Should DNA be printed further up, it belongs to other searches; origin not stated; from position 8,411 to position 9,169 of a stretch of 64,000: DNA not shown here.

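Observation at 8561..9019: Uncharacterised membrane-anchored Cys/His/Met-rich protein coupled to ctaB; candidate copper-handling factor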

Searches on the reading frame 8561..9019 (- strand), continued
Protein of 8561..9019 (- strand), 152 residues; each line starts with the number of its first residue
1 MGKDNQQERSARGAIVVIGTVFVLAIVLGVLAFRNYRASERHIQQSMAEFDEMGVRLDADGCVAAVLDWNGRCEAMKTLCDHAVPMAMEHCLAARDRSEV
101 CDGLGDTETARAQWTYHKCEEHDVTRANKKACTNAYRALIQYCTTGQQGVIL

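Call 50: find_encoding_contigs(protein=P0163, flank=8000, max_places=2)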
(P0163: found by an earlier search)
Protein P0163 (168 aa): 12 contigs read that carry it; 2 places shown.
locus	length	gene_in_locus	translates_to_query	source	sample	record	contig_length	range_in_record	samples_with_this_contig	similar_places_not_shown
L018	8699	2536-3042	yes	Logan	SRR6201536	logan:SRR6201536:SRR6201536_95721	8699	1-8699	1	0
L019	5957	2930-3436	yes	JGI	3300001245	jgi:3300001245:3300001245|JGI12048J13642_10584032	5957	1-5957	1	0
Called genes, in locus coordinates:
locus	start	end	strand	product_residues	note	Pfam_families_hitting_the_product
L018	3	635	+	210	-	?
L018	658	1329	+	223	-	PF24827:AstE_AspA_cat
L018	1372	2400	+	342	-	PF01149:Fapy_DNA_glyco, PF06831:H2TH, PF06827:zf-FPG_IleRS (weak)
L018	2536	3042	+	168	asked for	-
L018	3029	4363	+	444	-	PF00512:HisKA (weak), PF13581:HATPase_c_2 (faint), PF02518:HATPase_c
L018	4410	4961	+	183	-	PF00072:Response_reg, PF02954:HTH_8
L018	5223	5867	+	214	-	PF02085:Cytochrom_CIII (faint), PF14522:Cytochrome_C7 (weak), PF14537:Cytochrom_c3_2 (faint), PF22113:Mtrc-MtrF_II-IV_dom (faint), PF14522:Cytochrome_C7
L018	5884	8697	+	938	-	?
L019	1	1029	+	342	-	?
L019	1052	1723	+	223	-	PF24827:AstE_AspA_cat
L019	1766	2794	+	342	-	PF01149:Fapy_DNA_glyco, PF06831:H2TH, PF06827:zf-FPG_IleRS (weak)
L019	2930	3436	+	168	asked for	-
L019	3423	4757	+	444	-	PF00512:HisKA (weak), PF13581:HATPase_c_2 (faint), PF02518:HATPase_c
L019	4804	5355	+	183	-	PF00072:Response_reg, PF02954:HTH_8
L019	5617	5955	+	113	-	?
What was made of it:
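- In L018 ACIII is present although ctaA/ctaB are not between it and X (call 50).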

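Call 51: search_solved_structures(query=A2, max_evalue=10, show_alignments=3)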
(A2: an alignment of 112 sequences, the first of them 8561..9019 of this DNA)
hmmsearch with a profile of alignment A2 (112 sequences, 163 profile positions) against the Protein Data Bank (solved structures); distinct sequences matched with E-value up to 10: 2.
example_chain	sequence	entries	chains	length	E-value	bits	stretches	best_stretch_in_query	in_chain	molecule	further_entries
6b85_J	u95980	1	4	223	6.2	9.6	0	12-43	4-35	TMHC4_R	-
11kc_A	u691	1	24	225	9.5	9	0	12-43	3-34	Designed nanoparticle O43-TM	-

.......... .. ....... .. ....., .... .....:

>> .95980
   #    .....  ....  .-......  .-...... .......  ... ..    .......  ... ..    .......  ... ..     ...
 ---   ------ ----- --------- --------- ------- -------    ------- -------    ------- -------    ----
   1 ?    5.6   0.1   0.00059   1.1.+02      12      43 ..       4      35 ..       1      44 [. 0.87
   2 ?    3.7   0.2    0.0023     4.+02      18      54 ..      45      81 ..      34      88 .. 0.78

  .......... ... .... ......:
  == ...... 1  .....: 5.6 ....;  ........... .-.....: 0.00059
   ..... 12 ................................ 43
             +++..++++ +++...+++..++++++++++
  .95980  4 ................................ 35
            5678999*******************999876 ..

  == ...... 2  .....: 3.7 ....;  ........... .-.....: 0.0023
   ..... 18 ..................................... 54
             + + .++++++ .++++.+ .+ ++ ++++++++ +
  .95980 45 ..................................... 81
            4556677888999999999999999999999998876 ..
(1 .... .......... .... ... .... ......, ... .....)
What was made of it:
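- On Alternative Complex III subunits with solved structures (ActA-F, ActH): The profile search of all PDB chains found nothing at E<=10 apart from designed TM proteins (call 51).
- A profile search of all PDB chains found no match at E<=10 (call 51).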

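Call 54: find_related_loci(query=A4, collection=metagenome_contigs, flank=8000)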
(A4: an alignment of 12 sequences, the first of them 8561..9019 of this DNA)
Query A4 (152 aa) in metagenome_contigs; peptide patterns used: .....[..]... (x = any residue, [..] = any of these).
17 stretches matched a pattern; 7 encode a relative of the query (tblastn E <= 1e-3); 7 distinct loci.
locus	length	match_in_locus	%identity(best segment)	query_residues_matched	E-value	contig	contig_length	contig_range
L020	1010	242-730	40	4-152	3e-39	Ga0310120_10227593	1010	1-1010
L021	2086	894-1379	37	4-152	5e-35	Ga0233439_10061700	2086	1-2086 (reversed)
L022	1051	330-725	41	12-144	4e-31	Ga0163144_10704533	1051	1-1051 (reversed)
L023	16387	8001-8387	39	14-143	4e-29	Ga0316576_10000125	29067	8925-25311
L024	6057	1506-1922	39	4-143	1e-26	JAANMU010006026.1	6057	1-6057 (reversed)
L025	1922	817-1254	35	3-149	1e-25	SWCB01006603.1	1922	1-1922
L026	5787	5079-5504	36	4-149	7e-25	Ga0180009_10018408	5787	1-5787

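Call 60: find_encoding_contigs(protein=P0147, flank=8000, max_places=4)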
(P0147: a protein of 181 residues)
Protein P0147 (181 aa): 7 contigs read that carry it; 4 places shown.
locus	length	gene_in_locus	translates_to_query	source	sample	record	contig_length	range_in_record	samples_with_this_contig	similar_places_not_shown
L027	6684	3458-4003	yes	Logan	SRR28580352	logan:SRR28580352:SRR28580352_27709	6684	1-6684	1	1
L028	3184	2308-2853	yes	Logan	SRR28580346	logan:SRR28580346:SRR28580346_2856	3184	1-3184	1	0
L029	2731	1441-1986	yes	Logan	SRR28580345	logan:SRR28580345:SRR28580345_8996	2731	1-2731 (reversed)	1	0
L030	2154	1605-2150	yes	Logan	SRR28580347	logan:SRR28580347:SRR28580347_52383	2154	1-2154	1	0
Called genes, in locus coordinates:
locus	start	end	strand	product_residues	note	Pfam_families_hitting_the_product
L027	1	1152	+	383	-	?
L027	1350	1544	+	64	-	-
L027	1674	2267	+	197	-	-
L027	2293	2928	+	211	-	PF01923:Cob_adeno_trans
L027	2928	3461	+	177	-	PF01590:GAF, PF13185:GAF_2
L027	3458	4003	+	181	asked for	-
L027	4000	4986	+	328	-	PF02628:COX15-CtaA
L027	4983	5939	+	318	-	PF01040:UbiA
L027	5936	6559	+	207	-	-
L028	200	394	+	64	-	-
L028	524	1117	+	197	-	-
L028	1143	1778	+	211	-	PF01923:Cob_adeno_trans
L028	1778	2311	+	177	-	PF01590:GAF, PF13185:GAF_2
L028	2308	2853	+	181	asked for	-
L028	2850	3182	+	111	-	?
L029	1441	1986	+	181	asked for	-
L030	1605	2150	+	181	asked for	-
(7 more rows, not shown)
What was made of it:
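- Even a member at E 7e-12 (P0147) keeps the order X>CtaA>CtaB (call 60).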
